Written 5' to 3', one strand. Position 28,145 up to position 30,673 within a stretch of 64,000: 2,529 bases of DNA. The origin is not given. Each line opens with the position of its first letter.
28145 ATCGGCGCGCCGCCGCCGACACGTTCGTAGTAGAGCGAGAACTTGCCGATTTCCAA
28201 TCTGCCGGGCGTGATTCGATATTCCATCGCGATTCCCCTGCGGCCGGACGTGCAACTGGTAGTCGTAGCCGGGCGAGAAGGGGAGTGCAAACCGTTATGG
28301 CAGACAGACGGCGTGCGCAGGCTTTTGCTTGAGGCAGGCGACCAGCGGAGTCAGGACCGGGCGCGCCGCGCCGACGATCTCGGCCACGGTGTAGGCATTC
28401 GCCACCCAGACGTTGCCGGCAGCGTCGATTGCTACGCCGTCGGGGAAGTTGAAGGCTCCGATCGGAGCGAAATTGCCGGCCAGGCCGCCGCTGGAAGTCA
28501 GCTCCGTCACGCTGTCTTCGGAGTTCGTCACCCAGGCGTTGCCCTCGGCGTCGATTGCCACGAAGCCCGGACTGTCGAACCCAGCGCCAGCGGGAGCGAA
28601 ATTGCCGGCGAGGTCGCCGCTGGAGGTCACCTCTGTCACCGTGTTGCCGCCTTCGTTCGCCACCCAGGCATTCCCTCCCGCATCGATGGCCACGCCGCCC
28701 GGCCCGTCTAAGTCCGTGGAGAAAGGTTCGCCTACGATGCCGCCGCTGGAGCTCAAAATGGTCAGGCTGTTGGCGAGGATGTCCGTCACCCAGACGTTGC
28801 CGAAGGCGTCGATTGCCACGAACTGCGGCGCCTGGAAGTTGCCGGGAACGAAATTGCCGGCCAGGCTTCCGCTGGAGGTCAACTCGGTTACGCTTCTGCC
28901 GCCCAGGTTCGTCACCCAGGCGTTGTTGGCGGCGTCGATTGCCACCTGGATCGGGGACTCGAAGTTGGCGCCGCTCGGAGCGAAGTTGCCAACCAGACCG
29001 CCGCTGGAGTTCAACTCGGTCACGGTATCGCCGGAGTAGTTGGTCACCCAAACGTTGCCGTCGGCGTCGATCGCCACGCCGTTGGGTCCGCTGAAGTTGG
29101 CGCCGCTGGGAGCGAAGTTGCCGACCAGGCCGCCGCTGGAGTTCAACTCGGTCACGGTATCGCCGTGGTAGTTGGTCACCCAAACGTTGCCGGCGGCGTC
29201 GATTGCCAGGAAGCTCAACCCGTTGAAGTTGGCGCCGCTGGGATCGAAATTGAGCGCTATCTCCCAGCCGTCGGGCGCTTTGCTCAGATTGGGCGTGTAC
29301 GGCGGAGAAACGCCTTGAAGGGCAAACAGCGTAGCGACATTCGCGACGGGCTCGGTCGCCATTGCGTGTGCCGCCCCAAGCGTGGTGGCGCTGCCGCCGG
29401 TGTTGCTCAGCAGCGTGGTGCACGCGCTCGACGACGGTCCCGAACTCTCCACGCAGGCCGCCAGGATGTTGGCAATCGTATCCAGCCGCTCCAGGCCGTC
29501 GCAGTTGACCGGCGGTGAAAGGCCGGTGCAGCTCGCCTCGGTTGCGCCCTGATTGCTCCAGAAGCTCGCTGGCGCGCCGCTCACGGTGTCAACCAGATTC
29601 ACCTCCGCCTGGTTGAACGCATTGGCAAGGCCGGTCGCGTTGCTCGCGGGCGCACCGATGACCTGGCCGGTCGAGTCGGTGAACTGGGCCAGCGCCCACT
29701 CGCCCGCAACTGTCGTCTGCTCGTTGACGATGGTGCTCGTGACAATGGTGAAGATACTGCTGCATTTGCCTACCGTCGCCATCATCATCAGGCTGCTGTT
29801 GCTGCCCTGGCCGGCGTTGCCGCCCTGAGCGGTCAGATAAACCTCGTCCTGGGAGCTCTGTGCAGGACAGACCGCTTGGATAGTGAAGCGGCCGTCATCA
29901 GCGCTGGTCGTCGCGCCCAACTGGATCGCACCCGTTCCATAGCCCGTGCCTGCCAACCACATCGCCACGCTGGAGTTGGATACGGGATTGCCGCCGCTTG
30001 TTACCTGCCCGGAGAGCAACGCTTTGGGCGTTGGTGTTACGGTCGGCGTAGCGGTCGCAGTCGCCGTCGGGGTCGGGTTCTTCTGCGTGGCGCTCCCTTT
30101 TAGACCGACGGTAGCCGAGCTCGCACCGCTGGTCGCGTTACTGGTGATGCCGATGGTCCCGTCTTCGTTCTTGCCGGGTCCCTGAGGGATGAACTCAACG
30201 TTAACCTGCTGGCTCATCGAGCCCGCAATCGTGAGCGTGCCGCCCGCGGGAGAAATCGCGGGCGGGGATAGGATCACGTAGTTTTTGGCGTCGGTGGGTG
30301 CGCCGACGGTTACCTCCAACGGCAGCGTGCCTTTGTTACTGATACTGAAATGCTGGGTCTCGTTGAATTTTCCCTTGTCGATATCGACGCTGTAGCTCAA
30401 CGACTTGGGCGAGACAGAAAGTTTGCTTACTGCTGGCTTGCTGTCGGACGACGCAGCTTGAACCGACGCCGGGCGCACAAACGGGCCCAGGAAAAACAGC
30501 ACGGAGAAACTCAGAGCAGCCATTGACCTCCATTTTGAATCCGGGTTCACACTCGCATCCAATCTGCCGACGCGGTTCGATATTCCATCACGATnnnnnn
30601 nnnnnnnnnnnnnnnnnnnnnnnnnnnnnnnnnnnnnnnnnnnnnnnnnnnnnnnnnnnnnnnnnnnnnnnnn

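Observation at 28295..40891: Three-member paralog family of secreted NHL beta-propeller proteins with an invariant Cys-x9-Cys C-terminal tail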

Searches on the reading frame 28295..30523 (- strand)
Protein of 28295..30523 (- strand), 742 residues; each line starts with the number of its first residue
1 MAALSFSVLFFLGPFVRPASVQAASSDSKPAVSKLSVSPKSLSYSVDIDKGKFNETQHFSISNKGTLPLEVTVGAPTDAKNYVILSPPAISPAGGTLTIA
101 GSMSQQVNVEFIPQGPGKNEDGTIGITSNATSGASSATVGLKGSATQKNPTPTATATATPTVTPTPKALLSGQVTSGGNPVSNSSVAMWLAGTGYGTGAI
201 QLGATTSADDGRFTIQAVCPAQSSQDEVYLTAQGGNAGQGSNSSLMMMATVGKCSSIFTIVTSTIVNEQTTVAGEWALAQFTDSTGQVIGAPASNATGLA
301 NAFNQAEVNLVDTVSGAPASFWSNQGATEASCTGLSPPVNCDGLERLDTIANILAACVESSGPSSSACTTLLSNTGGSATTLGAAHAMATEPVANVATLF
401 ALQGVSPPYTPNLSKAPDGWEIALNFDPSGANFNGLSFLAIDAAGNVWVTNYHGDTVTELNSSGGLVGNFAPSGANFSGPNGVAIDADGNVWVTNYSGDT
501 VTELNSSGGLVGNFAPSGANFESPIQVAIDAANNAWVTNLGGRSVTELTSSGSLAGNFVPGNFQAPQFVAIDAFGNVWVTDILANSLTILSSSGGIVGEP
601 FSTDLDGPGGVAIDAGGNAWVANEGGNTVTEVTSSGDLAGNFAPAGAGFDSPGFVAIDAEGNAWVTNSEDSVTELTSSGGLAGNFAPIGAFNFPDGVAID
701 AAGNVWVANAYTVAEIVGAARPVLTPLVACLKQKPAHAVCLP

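Call 4: search_protein_families(library=pfam, proteins=[window:28295-30523:-], max_evalue=0.1)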
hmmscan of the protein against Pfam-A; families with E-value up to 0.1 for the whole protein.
window:28295-30523:- (742 aa): 8 families
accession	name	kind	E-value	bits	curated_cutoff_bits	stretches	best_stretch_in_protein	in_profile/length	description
PF24684.1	Vgb_lyase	-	2.2e-23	82.9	50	1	440-710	19-283/290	Virginiamycin B lyase family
PF01436.27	NHL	-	2.4e-16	59.3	20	2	477-496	1-20/28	NHL repeat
PF08450.18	SGL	-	1.3e-12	48.3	26.3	2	478-512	183-218/246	SMP-30/Gluconolactonase/LRE-like region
PF07494.17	Reg_prop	-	0.00019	21.7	20.4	0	483-496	10-23/24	Two component regulator propeller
PF22544.2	HYDIN_VesB_CFA65-like_Ig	-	0.0037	17.9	25.5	1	52-141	18-97/100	HYDIN/CFA65/VesB-like, Ig-like domain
PF13449.12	Phytase-like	-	0.004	17.5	27.6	0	598-644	60-107/284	Esterase-like activity of phytase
PF22701.2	Mala_s_1-like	-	0.012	15.9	27.5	0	479-549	89-157/195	Mal s 1 allergenic protein-like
PF24053.1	DUF7356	-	0.07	13.5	27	0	340-380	9-49/105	Domain of unknown function (DUF7356)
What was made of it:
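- Checked: The Ig-like assignment rests on the model plus a sub-threshold Pfam HYDIN/VesB hit (E = 0.0037) (call 4).
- Tried and rejected: Pfam gave only a 0.07 hit to DUF7356 (call 4).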

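Call 5: search_protein_families(library=ncbifam, proteins=[window:28295-30523:-], max_evalue=0.1)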
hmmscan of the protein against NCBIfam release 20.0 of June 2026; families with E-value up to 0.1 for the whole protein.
window:28295-30523:- (742 aa): 4 families
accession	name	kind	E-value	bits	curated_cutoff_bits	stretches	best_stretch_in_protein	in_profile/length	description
NF035926.1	scyF_NHL_VPEP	equivalog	3.5e-17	62.6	350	3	430-538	148-263/376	scytonemin biosynthesis PEP-CTERM protein ScyF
NF000096.1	stregra_B_VgbB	exception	4.9e-15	55.5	600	2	439-567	62-186/295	streptogramin B lyase Vgb(B)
NF000022.1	stregra_B_VgbA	exception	4.8e-11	42.3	600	1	570-727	63-212/299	streptogramin B lyase Vgb(A)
NF052228.1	T9SS_PorZ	equivalog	0.0015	17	260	1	434-544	431-554/757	type IX secretion system anionic LPS delivery protein PorZ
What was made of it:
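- Closest known: Virginiamycin B. Different: The NCBIfam Vgb models are far below their cut-offs (call 5).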

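Call 9: find_homologous_proteins(query=window:28295-30523:-, max_evalue=0.00001)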
Query window:28295-30523:- (742 aa): 726 proteins with E <= 0.00001 among 8000 candidates; the best 120 are listed.
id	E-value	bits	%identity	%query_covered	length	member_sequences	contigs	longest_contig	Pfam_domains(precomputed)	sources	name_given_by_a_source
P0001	0.0e+0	1513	100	94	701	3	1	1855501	PF24684.2,PF01436.28,PF08450.19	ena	-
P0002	0.0e+0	1381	88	100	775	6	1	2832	PF24684.2,PF01436.28,PF08450.19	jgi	-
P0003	7.3e-267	906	63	100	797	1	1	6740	PF05787.20,PF07494.18,PF24684.2,PF01436.28,PF08450.19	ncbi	-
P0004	2.7e-223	762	61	76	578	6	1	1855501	PF24684.2,PF01436.28,PF08450.19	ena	-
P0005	5.8e-217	741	50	77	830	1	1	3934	PF24684.2,PF01436.28,PF08450.19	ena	-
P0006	6.2e-210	717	55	79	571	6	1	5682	PF13449.13,PF24684.2,PF01436.28,PF08450.19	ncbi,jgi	-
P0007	8.9e-205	700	60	77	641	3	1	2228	PF20067.6,PF24684.2,PF01436.28,PF08450.19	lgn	-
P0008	1.2e-203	697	60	78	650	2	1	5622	PF24684.2,PF01436.28,PF08450.19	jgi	jgi:streptogramin lyase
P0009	1.2e-199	684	58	77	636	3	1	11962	PF07494.18,PF24684.2,PF01436.28,PF08450.19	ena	-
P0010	2.7e-197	676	61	69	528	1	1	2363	PF07494.18,PF24684.2,PF01436.28,PF08450.19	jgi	jgi:streptogramin lyase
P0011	3.7e-194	665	58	75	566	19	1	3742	PF07494.18,PF24684.2,PF01436.28,PF08450.19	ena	-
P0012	2.0e-192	660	61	76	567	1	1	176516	PF07494.18,PF24684.2,PF01436.28,PF08450.19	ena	-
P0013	8.2e-192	658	54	78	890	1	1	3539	PF01436.28,PF08450.19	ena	-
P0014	5.6e-191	655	61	77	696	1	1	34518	PF05787.20,PF07494.18,PF24684.2,PF01436.28,PF08450.19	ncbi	ncbi:MAG: hypothetical protein ACLQAT_14810 [Candidatus Binataceae bacterium]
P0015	5.6e-191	655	55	84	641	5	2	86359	PF24684.2,PF01436.28,PF08450.19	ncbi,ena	-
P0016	5.6e-188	645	68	65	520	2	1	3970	PF26549.1,PF24684.2,PF01436.28,PF08450.19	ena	-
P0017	1.7e-187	643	55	77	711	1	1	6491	PF07494.18,PF24684.2,PF01436.28,PF08450.19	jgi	jgi:streptogramin lyase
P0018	3.4e-185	636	47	94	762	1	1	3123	PF22639.2,PF24684.2,PF01436.28,PF08450.19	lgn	-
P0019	4.5e-185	635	57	77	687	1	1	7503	PF24684.2,PF01436.28,PF08450.19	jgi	jgi:streptogramin lyase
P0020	4.4e-184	632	64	68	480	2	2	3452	PF24684.2,PF01436.28,PF08450.19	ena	-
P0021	1.2e-183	631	53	77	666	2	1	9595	PF24684.2,PF01436.28,PF08450.19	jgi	jgi:streptogramin lyase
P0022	5.0e-182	625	59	76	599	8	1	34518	PF07494.18,PF24684.2,PF01436.28,PF08450.19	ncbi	ncbi:MAG: hypothetical protein ACLQAT_14805 [Candidatus Binataceae bacterium]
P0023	6.6e-180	618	56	77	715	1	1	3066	PF07494.18,PF01436.28,PF08450.19,PF15535.13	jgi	jgi:streptogramin lyase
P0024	1.0e-178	614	56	77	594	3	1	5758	PF05787.20,PF24684.2,PF01436.28,PF08450.19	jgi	jgi:streptogramin lyase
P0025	3.5e-177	609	53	77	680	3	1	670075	PF05787.20,PF24684.2,PF01436.28,PF08450.19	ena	-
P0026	1.5e-176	607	57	77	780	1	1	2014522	PF22073.3,PF07494.18,PF15780.12,PF13449.13,PF24684.2,PF01436.28,PF22544.3,PF08450.19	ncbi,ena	-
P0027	2.0e-175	603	57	78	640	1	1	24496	PF05787.20,PF07494.18,PF24684.2,PF01436.28,PF08450.19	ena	-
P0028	5.9e-175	602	54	77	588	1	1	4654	PF24684.2,PF01436.28,PF08450.19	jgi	jgi:streptogramin lyase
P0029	3.5e-174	599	56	77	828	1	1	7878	PF22073.3,PF07494.18,PF15780.12,PF24684.2,PF01436.28,PF22544.3,PF08450.19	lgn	-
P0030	4.0e-174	599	55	78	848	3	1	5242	PF24684.2,PF01436.28,PF08450.19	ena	-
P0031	8.7e-173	595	55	77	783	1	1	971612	PF22073.3,PF07494.18,PF15780.12,PF24684.2,PF01436.28,PF22544.3,PF08450.19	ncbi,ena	-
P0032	2.4e-172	593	58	77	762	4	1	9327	PF07494.18,PF24684.2,PF01436.28,PF08450.19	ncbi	ncbi:MAG: hypothetical protein ACLQU2_17685 [Candidatus Binataceae bacterium]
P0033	3.7e-172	593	54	77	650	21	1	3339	PF05787.20,PF24684.2,PF01436.28,PF08450.19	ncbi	-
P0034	3.0e-171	590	57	77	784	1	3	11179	PF22073.3,PF07494.18,PF15780.12,PF13449.13,PF24684.2,PF01436.28,PF22544.3,PF08450.19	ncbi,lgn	ncbi:MAG: choice-of-anchor D domain-containing protein [Candidatus Binatus sp.]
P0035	4.3e-171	589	62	69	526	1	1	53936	PF07494.18,PF24684.2,PF01436.28,PF08450.19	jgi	jgi:streptogramin lyase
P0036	7.6e-171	588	54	77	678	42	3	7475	PF05787.20,PF24684.2,PF01436.28,PF08450.19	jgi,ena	jgi:streptogramin lyase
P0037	3.8e-169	583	54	75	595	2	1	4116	PF24684.2,PF01436.28,PF08450.19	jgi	jgi:streptogramin lyase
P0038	5.1e-169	582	54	77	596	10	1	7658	PF05787.20,PF07494.18,PF24684.2,PF01436.28,PF08450.19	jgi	jgi:streptogramin lyase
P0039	2.3e-168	580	50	79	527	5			PF13449.13,PF24684.2,PF01436.28,PF08450.19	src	-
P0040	4.9e-168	579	56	76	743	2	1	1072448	PF22073.3,PF15780.12,PF13449.13,PF24684.2,PF01436.28,PF22544.3,PF08450.19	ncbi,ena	-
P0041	1.2e-167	578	53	78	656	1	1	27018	PF07494.18,PF20067.6,PF24684.2,PF01436.28,PF08450.19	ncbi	-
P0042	4.7e-165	569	56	77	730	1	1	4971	PF07494.18,PF01436.28,PF08450.19,PF15535.13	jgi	jgi:hypothetical protein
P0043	4.2e-163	563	55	75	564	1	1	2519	PF07494.18,PF24684.2,PF01436.28,PF08450.19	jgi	jgi:streptogramin lyase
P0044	6.1e-163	562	54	74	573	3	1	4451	PF24684.2,PF01436.28,PF08450.19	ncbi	-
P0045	1.3e-160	554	57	73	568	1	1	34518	PF07494.18,PF26549.1,PF24684.2,PF01436.28,PF08450.19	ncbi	-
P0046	3.2e-160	553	49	77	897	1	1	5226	PF07494.18,PF13449.13,PF24684.2,PF01436.28,PF06739.18,PF08450.19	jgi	jgi:streptogramin lyase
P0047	2.8e-158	547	48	77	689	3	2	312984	PF07494.18,PF24684.2,PF01436.28,PF06739.18,PF08450.19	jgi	-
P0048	1.1e-157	545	54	75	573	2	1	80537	PF05787.20,PF07494.18,PF24684.2,PF01436.28,PF25021.2,PF08450.19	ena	-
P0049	1.2e-157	545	55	76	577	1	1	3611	PF07494.18,PF24684.2,PF01436.28,PF08450.19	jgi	jgi:streptogramin lyase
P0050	2.2e-156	540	50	76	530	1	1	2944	PF07494.18,PF24684.2,PF01436.28,PF08450.19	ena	-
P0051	1.6e-155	538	51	77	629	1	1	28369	PF24684.2,PF01436.28,PF08450.19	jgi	jgi:streptogramin lyase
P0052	9.6e-155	535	54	77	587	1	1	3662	PF05787.20,PF20067.6,PF24684.2,PF01436.28,PF08450.19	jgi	jgi:streptogramin lyase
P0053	1.4e-150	521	58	70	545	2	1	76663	PF24684.2,PF01436.28,PF08450.19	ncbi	ncbi:MAG: NHL repeat-containing protein [Candidatus Binataceae bacterium]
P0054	2.6e-150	520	55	65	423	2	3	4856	PF24684.2,PF01436.28,PF08450.19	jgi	jgi:streptogramin lyase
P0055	9.1e-148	512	48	77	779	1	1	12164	PF22073.3,PF07494.18,PF15780.12,PF24684.2,PF01436.28,PF22544.3,PF08450.19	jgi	jgi:sugar lactone lactonase YvrE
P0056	1.9e-147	511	60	70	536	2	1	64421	PF05787.20,PF07494.18,PF26549.1,PF06977.18,PF24684.2,PF01436.28,PF25021.2,PF06739.18,PF08450.19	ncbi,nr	ncbi:MAG TPA: NHL repeat-containing protein [Candidatus Binataceae bacterium]|nr:NHL repeat-containi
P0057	1.9e-145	504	45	76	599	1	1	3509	PF07494.18,PF24684.2,PF01436.28,PF08450.19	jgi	jgi:streptogramin lyase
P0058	1.0e-143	499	53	69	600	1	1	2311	PF24684.2,PF01436.28,PF25021.2,PF06739.18,PF08450.19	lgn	-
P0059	3.8e-143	497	54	77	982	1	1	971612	PF22073.3,PF05787.20,PF07494.18,PF15780.12,PF24684.2,PF01436.28,PF22544.3,PF08450.19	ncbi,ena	-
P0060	6.0e-142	493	50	75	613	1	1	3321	PF05787.20,PF07494.18,PF24684.2,PF01436.28,PF08450.19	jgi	jgi:streptogramin lyase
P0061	1.2e-141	492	47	69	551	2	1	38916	PF07494.18,PF22807.3,PF24684.2,PF01436.28,PF25021.2,PF06739.18,PF08450.19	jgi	jgi:streptogramin lyase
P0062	1.2e-139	485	53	77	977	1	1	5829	PF22073.3,PF15780.12,PF24684.2,PF01436.28,PF22544.3,PF08450.19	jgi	jgi:streptogramin lyase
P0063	5.8e-139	483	51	78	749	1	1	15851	PF05787.20,PF24684.2,PF01436.28,PF25021.2,PF08450.19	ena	-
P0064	7.5e-137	476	50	77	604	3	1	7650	PF07494.18,PF24684.2,PF01436.28,PF08450.19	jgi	jgi:hypothetical protein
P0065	1.6e-136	475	49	77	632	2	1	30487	PF05787.20,PF07494.18,PF24684.2,PF01436.28,PF08450.19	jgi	jgi:streptogramin lyase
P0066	1.6e-134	468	46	75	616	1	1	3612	PF05787.20,PF07494.18,PF24684.2,PF01436.28,PF06739.18,PF08450.19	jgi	jgi:streptogramin lyase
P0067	1.3e-132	462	48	76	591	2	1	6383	PF05787.20,PF24684.2,PF01436.28,PF08450.19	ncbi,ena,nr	ncbi:MAG TPA: NHL repeat-containing protein [Candidatus Binataceae bacterium]|nr:NHL repeat-containi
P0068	1.4e-130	455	44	78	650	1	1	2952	PF24684.2,PF01436.28,PF08450.19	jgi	jgi:streptogramin lyase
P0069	4.7e-130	453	44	77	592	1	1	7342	PF24684.2,PF01436.28,PF08450.19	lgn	-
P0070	2.9e-128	448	63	52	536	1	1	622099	PF24684.2,PF01436.28,PF08450.19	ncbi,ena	-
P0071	1.3e-126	442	41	96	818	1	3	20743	PF07494.18,PF24684.2,PF01436.28,PF08450.19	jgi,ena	-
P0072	1.3e-125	439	43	77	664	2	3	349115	PF26549.1,PF24684.2,PF01436.28,PF08450.19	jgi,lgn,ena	-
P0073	5.0e-125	437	44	77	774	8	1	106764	PF07494.18,PF01436.28,PF06739.18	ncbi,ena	-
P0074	9.1e-125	436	43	77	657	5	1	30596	PF24684.2,PF01436.28,PF08450.19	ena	-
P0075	1.1e-124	436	37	99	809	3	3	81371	PF01436.28,PF08450.19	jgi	-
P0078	9.7e-123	429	45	77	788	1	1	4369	PF24684.2,PF01436.28,PF08450.19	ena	-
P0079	2.9e-122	428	40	98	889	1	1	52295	PF22073.3,PF07494.18,PF15780.12,PF01436.28,PF22544.3,PF08450.19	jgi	-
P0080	6.6e-122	427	40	95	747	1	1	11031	PF13449.13,PF14433.12,PF20067.6,PF24684.2,PF01436.28,PF08450.19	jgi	-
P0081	1.3e-121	426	44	77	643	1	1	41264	PF07494.18,PF24684.2,PF01436.28,PF08450.19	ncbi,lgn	-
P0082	2.9e-121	424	42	77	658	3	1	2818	PF26549.1,PF24684.2,PF01436.28,PF08450.19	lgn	-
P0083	3.3e-121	424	44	78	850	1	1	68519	PF24684.2,PF01436.28,PF08450.19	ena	-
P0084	1.9e-120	422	44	77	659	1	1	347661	PF24684.2,PF01436.28,PF08450.19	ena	-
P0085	1.5e-119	419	39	76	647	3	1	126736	PF07494.18,PF26549.1,PF24684.2,PF01436.28,PF06739.18,PF08450.19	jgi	jgi:sugar lactone lactonase YvrE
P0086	2.8e-119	418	41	76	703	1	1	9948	PF24684.2,PF01436.28,PF06739.18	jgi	jgi:hypothetical protein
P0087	3.5e-118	414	46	77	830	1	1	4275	PF24684.2,PF01436.28,PF06739.18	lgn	-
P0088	3.8e-118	414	43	80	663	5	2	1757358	PF07494.18,PF24684.2,PF01436.28,PF08450.19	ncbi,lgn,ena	-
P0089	6.5e-118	413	46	78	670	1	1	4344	PF24684.2,PF01436.28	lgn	-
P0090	9.7e-118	413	42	77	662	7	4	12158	PF24684.2,PF01436.28,PF08450.19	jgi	jgi:sugar lactone lactonase YvrE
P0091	1.2e-117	412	43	77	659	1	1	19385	PF24684.2,PF01436.28,PF08450.19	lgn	-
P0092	1.2e-117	412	44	78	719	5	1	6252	PF07494.18,PF15780.12,PF13449.13,PF20067.6,PF24684.2,PF01436.28,PF22544.3,PF08450.19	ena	-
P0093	2.5e-117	411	44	77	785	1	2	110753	PF15780.12,PF24684.2,PF01436.28,PF22544.3,PF08450.19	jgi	jgi:streptogramin lyase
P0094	3.7e-117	411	46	76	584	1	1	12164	PF07494.18,PF24684.2,PF01436.28,PF08450.19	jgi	jgi:streptogramin lyase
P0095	7.5e-117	410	42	76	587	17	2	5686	PF24684.2,PF01436.28,PF08450.19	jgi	jgi:streptogramin lyase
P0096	1.1e-116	409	43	75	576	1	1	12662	PF24684.2,PF01436.28,PF08450.19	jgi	jgi:streptogramin lyase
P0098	3.3e-116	408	43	75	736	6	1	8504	PF24684.2,PF01436.28,PF08450.19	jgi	jgi:streptogramin lyase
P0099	3.8e-115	404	43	77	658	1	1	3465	PF24684.2,PF01436.28,PF08450.19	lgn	-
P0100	7.3e-115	403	42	76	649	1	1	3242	PF07494.18,PF24684.2,PF01436.28,PF08450.19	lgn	-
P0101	3.6e-114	401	46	73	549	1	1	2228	PF07494.18,PF24684.2,PF01436.28,PF08450.19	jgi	jgi:streptogramin lyase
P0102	5.2e-114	400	43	77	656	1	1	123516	PF24684.2,PF01436.28,PF08450.19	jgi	jgi:streptogramin lyase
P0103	5.2e-114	400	44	78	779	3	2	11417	PF07494.18,PF24684.2,PF01436.28,PF22544.3,PF08450.19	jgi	jgi:streptogramin lyase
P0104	7.2e-114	400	43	75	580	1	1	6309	PF07494.18,PF24684.2,PF01436.28,PF08450.19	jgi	jgi:streptogramin lyase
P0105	8.4e-114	400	42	76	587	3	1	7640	PF26549.1,PF24684.2,PF01436.28,PF08450.19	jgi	-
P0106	1.1e-112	396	45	77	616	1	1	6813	PF24684.2,PF01436.28,PF06739.18,PF08450.19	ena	-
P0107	1.3e-112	396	44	74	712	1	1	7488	PF24684.2,PF01436.28,PF06739.18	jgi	-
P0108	3.1e-111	391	45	76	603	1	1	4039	PF01436.28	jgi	jgi:hypothetical protein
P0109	7.1e-109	383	42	78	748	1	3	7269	PF07494.18,PF24684.2,PF01436.28,PF08450.19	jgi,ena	-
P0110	2.8e-108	381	46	63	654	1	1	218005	PF01436.28,PF08450.19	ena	-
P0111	5.7e-107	377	41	78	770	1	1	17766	PF07494.18,PF24684.2,PF01436.28,PF06739.18,PF08450.19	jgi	jgi:sugar lactone lactonase YvrE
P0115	2.1e-104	369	38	98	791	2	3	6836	PF24684.2,PF01436.28,PF08450.19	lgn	-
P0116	2.4e-104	368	40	77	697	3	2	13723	PF07494.18,PF01436.28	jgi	jgi:hypothetical protein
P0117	2.8e-103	365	42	77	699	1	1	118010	PF07494.18,PF01436.28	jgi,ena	jgi:hypothetical protein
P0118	2.2e-102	362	43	73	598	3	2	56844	PF26549.1,PF01436.28,PF06739.18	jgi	jgi:hypothetical protein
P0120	3.2e-102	361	45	67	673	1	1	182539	PF01436.28,PF06739.18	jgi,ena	-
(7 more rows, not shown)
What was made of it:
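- Closest known: Virginiamycin B. Different: The source label 'streptogramin lyase' on relatives (call 9) is an over-annotation.
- JGI names many relatives 'streptogramin lyase' (call 9).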

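Call 16: find_encoding_contigs(protein=P0001, flank=10000, max_places=3)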
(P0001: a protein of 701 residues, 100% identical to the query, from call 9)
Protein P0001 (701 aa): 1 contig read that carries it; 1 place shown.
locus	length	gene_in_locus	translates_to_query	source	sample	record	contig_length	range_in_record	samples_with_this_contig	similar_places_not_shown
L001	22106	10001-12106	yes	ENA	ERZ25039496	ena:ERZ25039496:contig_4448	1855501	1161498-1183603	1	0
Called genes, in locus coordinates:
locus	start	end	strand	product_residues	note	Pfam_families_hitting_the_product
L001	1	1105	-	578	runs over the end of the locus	PF08450:SGL (faint), PF24684:Vgb_lyase, PF01436:NHL (faint)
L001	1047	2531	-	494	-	-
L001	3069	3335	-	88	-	-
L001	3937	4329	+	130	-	PF00571:CBS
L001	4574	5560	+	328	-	PF07885:Ion_trans_2, PF02254:TrkA_N, PF02080:TrkA_C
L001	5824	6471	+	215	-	-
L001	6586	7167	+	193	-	-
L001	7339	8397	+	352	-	-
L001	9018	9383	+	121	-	PF08450:SGL (faint), PF01436:NHL (faint)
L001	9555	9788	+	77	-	-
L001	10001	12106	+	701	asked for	PF01436:NHL (faint), PF08450:SGL (faint), PF24684:Vgb_lyase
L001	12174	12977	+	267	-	PF00561:Abhydrolase_1, PF12146:Hydrolase_4, PF12697:Abhydrolase_6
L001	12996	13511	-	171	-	PF01814:Hemerythrin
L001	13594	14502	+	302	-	-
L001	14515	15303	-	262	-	PF00005:ABC_tran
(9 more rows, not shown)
